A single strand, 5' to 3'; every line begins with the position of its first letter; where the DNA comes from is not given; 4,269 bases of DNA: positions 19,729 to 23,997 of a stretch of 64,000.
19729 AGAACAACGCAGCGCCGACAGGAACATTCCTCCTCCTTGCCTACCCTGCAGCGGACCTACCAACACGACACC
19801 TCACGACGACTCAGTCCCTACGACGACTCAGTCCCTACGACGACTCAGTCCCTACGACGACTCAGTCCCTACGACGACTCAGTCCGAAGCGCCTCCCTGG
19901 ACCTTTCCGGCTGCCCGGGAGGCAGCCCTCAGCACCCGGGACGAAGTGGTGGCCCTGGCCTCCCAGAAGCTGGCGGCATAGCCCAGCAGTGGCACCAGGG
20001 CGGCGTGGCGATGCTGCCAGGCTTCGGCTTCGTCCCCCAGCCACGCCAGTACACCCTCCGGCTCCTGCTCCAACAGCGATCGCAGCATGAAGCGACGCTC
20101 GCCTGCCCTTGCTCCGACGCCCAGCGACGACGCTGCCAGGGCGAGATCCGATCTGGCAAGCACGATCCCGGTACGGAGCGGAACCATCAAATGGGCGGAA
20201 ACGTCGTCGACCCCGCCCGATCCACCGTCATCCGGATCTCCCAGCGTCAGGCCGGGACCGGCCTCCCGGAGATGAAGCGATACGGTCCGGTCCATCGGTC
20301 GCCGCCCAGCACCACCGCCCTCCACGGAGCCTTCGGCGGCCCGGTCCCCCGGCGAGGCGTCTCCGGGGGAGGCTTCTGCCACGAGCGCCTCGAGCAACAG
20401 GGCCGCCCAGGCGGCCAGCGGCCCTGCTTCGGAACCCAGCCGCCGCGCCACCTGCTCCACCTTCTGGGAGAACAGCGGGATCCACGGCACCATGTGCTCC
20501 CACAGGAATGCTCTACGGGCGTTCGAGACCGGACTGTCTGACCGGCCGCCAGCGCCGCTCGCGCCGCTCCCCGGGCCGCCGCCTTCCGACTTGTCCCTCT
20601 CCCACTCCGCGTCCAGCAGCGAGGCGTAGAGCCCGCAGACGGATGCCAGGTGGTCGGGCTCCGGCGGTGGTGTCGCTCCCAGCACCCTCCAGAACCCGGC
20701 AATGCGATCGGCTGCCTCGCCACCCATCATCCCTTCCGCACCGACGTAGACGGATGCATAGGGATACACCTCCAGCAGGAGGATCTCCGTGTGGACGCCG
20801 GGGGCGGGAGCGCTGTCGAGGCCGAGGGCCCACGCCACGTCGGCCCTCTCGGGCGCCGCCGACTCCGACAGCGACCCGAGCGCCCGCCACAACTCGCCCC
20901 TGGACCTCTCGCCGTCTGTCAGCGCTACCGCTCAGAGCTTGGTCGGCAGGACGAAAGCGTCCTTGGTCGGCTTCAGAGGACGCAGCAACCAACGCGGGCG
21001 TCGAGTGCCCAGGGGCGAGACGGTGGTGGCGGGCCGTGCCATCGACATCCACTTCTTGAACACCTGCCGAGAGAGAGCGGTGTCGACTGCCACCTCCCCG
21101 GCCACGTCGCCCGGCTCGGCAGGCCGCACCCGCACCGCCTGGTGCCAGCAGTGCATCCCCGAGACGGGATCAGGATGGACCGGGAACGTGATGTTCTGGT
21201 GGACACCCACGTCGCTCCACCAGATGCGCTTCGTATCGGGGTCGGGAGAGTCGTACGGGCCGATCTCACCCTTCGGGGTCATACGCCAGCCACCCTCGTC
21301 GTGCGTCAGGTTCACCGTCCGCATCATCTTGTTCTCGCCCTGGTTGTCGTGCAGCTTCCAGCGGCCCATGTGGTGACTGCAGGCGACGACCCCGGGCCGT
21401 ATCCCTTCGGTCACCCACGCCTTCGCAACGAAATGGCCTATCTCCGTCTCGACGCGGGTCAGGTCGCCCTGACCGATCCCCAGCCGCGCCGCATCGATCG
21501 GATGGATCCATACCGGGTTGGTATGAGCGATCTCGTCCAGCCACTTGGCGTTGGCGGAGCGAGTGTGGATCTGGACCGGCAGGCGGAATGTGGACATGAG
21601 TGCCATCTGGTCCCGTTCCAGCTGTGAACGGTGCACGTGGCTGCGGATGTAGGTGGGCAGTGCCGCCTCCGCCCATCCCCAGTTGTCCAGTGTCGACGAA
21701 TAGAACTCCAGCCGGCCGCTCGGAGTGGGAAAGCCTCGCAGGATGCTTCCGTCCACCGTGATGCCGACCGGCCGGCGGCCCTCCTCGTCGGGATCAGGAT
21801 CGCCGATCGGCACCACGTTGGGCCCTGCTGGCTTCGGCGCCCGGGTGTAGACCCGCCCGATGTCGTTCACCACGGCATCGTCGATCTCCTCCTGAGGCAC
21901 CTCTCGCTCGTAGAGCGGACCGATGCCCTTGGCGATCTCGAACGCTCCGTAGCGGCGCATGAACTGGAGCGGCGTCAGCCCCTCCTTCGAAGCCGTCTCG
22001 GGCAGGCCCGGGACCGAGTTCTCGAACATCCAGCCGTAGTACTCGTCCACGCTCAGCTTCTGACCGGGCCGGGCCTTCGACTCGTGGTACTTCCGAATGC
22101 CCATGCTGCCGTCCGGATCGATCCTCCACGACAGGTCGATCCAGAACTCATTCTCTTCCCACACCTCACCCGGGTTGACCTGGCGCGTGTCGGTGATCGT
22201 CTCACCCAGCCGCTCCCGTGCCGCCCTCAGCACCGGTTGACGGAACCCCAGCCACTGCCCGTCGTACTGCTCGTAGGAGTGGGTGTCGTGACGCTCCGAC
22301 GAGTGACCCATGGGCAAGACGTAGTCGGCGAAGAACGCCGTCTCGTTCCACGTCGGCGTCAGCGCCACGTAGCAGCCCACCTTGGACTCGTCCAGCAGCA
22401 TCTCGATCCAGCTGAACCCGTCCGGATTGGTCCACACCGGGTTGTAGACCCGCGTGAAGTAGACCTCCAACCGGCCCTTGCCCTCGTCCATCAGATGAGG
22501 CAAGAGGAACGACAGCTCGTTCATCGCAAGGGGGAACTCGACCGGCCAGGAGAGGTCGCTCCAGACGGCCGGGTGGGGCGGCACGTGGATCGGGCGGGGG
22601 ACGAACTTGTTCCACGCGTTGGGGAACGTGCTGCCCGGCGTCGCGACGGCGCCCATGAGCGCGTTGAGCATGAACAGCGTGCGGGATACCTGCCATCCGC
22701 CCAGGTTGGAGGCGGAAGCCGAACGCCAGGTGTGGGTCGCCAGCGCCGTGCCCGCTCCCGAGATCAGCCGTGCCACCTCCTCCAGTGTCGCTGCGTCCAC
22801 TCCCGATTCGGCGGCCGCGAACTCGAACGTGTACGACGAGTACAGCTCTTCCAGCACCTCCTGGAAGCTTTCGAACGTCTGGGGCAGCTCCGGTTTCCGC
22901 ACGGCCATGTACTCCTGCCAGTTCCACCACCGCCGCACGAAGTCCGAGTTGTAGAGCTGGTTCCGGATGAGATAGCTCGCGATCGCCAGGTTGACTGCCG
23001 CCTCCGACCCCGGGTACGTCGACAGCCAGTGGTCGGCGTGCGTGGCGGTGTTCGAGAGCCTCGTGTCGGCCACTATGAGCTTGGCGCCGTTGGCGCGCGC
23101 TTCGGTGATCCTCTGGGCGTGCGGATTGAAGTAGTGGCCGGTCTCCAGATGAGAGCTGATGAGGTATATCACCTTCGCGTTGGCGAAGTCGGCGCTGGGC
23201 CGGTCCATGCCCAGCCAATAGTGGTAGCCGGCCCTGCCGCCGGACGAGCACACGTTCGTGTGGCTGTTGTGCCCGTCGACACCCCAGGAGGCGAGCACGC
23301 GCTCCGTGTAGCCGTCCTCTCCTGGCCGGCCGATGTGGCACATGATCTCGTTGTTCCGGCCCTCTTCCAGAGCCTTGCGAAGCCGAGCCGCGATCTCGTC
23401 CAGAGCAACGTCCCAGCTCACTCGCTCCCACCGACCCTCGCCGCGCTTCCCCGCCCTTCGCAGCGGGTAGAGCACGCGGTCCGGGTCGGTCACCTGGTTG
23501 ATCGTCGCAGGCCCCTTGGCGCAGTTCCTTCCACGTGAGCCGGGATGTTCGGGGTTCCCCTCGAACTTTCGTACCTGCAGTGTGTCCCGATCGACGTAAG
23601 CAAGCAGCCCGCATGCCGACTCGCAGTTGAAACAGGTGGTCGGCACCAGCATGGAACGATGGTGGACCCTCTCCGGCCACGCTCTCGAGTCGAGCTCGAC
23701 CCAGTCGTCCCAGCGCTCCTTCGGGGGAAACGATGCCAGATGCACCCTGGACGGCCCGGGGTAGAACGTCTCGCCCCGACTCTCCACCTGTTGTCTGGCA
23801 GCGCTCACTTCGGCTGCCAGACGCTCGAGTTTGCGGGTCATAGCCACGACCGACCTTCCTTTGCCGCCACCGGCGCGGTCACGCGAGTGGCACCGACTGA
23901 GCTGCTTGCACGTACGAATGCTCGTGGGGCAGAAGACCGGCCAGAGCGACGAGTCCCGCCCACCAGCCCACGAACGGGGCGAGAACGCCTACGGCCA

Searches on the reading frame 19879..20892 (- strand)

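Call 9: search_protein_families(library=pfam, proteins=[window:19879-20892:-], max_evalue=0.001)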
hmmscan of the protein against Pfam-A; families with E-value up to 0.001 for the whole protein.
window:19879-20892:- (337 aa): 1 family
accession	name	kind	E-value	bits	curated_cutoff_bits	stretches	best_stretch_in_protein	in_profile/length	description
PF02613.20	Nitrate_red_del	-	1.3e-08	35.4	22.2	1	41-141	43-134/136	Nitrate reductase delta subunit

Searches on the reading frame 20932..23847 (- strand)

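Call 9: search_protein_families(library=pfam, proteins=[window:20932-23847:-], max_evalue=0.001)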
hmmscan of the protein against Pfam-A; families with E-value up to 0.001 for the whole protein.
window:20932-23847:- (971 aa): 3 families
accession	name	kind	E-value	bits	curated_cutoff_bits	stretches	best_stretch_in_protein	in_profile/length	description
PF00384.28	Molybdopterin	-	8.5e-22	78.1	24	1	124-526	1-323/353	Molybdopterin oxidoreductase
PF01568.27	Molydop_binding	-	4.1e-19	69.1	26.8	1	751-837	3-88/110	Molydopterin dinucleotide binding domain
PF04879.21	Molybdop_Fe4S4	-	8.5e-11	42.1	22.7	1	67-119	3-53/55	Molybdopterin oxidoreductase Fe4S4 domain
